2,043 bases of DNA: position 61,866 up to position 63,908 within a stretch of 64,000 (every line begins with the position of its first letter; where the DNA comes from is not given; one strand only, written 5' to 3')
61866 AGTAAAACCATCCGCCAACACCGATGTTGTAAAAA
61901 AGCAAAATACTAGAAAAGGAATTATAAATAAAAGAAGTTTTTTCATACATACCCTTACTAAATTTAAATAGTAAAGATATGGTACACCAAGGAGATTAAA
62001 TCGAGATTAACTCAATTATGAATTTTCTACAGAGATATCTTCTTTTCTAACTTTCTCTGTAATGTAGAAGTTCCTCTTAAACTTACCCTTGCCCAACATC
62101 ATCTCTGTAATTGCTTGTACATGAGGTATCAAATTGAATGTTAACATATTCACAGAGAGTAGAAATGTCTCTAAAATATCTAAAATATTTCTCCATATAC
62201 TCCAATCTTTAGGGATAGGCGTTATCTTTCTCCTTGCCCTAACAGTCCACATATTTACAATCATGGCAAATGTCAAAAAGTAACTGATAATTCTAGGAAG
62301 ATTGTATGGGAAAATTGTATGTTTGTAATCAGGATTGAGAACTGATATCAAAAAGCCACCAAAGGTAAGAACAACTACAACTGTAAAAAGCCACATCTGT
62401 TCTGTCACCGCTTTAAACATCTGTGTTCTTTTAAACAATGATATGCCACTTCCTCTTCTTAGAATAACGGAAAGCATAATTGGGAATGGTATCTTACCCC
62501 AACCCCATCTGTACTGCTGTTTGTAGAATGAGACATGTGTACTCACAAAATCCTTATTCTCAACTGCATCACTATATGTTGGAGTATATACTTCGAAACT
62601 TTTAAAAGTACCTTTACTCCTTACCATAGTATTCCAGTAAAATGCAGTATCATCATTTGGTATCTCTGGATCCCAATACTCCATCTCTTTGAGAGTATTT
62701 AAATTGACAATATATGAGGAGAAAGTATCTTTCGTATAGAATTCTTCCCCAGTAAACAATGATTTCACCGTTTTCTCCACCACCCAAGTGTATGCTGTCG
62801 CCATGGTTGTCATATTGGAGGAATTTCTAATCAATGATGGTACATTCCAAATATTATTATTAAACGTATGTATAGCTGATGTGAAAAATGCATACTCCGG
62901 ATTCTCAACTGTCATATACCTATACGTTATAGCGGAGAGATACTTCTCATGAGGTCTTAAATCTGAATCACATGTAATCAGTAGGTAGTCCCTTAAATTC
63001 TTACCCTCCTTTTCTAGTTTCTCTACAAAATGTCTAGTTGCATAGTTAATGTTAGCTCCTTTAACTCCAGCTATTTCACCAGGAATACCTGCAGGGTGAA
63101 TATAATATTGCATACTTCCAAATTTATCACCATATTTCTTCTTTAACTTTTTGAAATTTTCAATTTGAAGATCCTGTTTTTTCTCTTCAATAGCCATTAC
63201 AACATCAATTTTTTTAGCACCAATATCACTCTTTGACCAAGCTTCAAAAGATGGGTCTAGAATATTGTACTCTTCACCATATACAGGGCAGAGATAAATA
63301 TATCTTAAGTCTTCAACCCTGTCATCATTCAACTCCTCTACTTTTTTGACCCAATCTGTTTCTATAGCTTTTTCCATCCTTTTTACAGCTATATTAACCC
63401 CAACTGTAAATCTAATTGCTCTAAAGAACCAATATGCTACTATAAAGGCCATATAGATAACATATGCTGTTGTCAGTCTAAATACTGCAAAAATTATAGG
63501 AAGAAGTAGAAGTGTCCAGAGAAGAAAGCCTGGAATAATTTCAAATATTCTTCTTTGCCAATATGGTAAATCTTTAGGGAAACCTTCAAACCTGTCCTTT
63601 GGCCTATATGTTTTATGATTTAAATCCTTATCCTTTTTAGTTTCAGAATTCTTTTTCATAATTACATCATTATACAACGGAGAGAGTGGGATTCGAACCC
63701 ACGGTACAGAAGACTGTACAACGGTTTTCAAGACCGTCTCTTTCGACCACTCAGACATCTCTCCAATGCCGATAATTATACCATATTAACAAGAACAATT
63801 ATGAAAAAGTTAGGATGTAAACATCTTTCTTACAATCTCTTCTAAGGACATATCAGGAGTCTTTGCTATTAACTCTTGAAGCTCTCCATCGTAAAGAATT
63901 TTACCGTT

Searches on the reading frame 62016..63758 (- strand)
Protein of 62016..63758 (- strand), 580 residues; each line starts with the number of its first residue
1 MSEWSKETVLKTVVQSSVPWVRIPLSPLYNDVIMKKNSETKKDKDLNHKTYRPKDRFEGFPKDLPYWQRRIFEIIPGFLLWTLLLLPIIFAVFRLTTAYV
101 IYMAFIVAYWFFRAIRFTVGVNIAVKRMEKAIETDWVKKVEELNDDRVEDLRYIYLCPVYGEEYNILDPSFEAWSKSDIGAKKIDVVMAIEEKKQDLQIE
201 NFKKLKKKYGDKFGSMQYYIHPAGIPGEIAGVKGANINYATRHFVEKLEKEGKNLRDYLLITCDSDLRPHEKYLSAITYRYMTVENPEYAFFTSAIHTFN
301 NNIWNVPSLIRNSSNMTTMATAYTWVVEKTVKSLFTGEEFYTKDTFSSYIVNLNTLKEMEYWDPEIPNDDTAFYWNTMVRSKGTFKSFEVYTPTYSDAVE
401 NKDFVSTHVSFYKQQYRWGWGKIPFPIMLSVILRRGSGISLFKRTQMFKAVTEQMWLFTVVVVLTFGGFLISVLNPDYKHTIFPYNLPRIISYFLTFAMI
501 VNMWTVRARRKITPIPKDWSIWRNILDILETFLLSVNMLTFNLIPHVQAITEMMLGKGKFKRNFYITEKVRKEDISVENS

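Call 50: find_encoding_contigs(protein=window:62016-63758:-, flank=10000, max_places=2)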
Protein window:62016-63758:- (580 aa): 1 contig read that carries it; 1 place shown.
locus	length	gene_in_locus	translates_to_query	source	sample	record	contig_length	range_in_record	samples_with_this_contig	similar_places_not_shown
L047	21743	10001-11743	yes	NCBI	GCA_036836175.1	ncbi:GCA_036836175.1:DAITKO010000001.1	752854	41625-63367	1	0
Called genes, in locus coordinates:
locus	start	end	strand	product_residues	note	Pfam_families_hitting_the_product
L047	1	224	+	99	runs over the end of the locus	PF02575:YbaB_DNA_bd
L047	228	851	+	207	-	PF21176:RecR_HhH, PF02132:RecR_ZnF (weak), PF01751:Toprim, PF13662:Toprim_4, PF21175:RecR_C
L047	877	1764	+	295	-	PF01351:RNase_HII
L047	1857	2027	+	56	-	PF02896:PEP-utilizers_C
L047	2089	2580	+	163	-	PF06941:NT5C (faint)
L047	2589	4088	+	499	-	PF04055:Radical_SAM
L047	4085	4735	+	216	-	-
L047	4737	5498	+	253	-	-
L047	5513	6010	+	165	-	PF01712:dNK (faint), PF02223:Thymidylate_kin (faint), PF13238:AAA_18 (faint)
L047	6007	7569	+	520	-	PF00294:PfkB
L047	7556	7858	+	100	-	PF03819:MazG (weak), PF12643:MazG-like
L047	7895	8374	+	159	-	PF00583:Acetyltransf_1, PF13673:Acetyltransf_10 (weak), PF13508:Acetyltransf_7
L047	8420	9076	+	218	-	-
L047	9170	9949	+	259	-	PF00005:ABC_tran, PF13304:AAA_21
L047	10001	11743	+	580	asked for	-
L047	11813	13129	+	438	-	-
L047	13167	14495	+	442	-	PF01743:PolyA_pol, PF12627:PolyA_pol_RNAbd, PF01966:HD, PF13735:tRNA_NucTran2_2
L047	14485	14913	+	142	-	PF22769:DCD, PF00692:dUTPase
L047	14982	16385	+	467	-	PF00753:Lactamase_B, PF23023:Anti-Pycsar_Apyc1 (weak), PF12706:Lactamase_B_2 (faint), PF16661:Lactamase_B_6, PF10996:Beta-Casp, PF07521:RMMBL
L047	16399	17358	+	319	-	PF01008:IF-2B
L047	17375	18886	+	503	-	PF02885:Glycos_trans_3N (weak), PF00591:Glycos_transf_3, PF07831:PYNP_C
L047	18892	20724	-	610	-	PF01841:Transglut_core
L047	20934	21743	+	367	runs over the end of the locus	PF01926:MMR_HSR1, PF02421:FeoB_N, PF02824:TGS (weak), PF06071:YchF-GTPase_C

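Call 80: search_protein_families(library=ncbifam, proteins=[L047:6007-7569:+, L047:2089-2580:+, L047:5513-6010:+, L047:2589-4088:+], max_evalue=0.001)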
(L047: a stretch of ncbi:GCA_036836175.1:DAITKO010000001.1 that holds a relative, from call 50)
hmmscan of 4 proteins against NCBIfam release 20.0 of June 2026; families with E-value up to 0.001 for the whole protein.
L047:6007-7569:+ (520 aa): 9 families
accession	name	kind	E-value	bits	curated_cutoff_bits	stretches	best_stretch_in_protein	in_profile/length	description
NF007321.0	PRK09813.1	equivalog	1.2e-07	31.5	247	1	192-247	204-259/261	fructoselysine 6-kinase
TIGR02152.1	D_ribokin_bact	equivalog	1.2e-07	31.4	299.65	1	177-248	216-286/298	ribokinase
TIGR03168.1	1-PFK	subfamily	5.4e-06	25.5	216.4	1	189-252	228-295/305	hexose kinase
NF041164.1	NucKinThplmales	equivalog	1e-05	24.9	450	1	146-251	167-278/295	nucleoside kinase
NF006957.1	PRK09434.1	equivalog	1.3e-05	24.9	450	1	171-230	210-268/302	fructokinase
TIGR03828.1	pfkB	equivalog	2.7e-05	23.3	292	1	184-252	224-292/305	1-phosphofructokinase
TIGR04382.1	myo_inos_iolC_N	equivalog_domain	0.00012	21.5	300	1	144-248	190-295/309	5-dehydro-2-deoxygluconokinase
NF052444.1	DhDoxglucKinKdgK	equivalog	0.00018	21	400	1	180-249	227-296/303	2-dehydro-3-deoxygluconokinase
NF041320.1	pfkB_Halo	equivalog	0.00088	18.8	400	0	188-248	222-282/302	1-phosphofructokinase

L047:2089-2580:+ (163 aa): 0 families

L047:5513-6010:+ (165 aa): 1 family
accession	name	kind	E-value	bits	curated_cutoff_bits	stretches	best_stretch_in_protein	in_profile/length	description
TIGR00041.1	DTMP_kinase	equivalog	9.8e-08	31.9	83.25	1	2-34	7-42/196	dTMP kinase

L047:2589-4088:+ (499 aa): 3 families
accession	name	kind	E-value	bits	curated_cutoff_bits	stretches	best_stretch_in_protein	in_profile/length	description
TIGR00089.1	TIGR00089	subfamily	8.6e-06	24.8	251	1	190-289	139-236/429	MiaB/RimO family radical SAM methylthiotransferase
TIGR04014.1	B12_SAM_MJ_0865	equivalog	1.1e-05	24.4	360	1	185-344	154-307/434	methyl-coenzyme M reductase glutamine C-methyltransferase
TIGR01578.1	MiaB-like-B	hypoth_equivalog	0.00097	18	314.7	0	178-243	121-184/421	tRNA (N(6)-L-threonylcarbamoyladenosine(37)-C(2))-methylthiotransferase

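Call 81: search_protein_families(library=pfam, proteins=[L047:6007-7569:+, L047:2089-2580:+, L047:5513-6010:+], max_evalue=0.01)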
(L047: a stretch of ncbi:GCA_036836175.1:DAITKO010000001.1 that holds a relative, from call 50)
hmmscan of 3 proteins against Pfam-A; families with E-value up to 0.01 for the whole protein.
L047:6007-7569:+ (520 aa): 1 family
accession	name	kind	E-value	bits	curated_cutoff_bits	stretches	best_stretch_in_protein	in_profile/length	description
PF00294.29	PfkB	-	1.5e-11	44.6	25.8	1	175-251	222-298/302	pfkB family carbohydrate kinase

L047:2089-2580:+ (163 aa): 3 families
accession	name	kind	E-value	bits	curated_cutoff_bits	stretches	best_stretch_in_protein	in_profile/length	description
PF06941.18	NT5C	-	4.6e-06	27.1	24.8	1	51-110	67-126/180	5' nucleotidase, deoxy (Pyrimidine), cytosolic type C protein (NT5C)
PF25109.1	HAD_PNKP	-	0.0033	18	27.6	1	19-141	3-124/143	Polynucleotide kinase PNKP phosphatase domain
PF03632.21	Glyco_hydro_65m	-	0.0087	15.5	27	1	34-130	178-266/371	Glycosyl hydrolase family 65 central catalytic domain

L047:5513-6010:+ (165 aa): 5 families
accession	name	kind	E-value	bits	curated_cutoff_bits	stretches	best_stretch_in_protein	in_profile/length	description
PF01712.25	dNK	-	4.6e-06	27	27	1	47-153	72-192/203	Deoxynucleoside kinase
PF02223.23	Thymidylate_kin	-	7.8e-06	26.1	27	0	4-21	1-18/185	Thymidylate kinase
PF13238.12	AAA_18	-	1.5e-05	25.9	29.4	1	2-112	1-112/128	AAA domain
PF20720.3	nSTAND3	-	0.0029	17.8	27.2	1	1-67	19-82/155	Novel STAND NTPase 3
PF01637.24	ATPase_2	-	0.0055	17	33.2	0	2-95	23-116/225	ATPase domain predominantly from Archaea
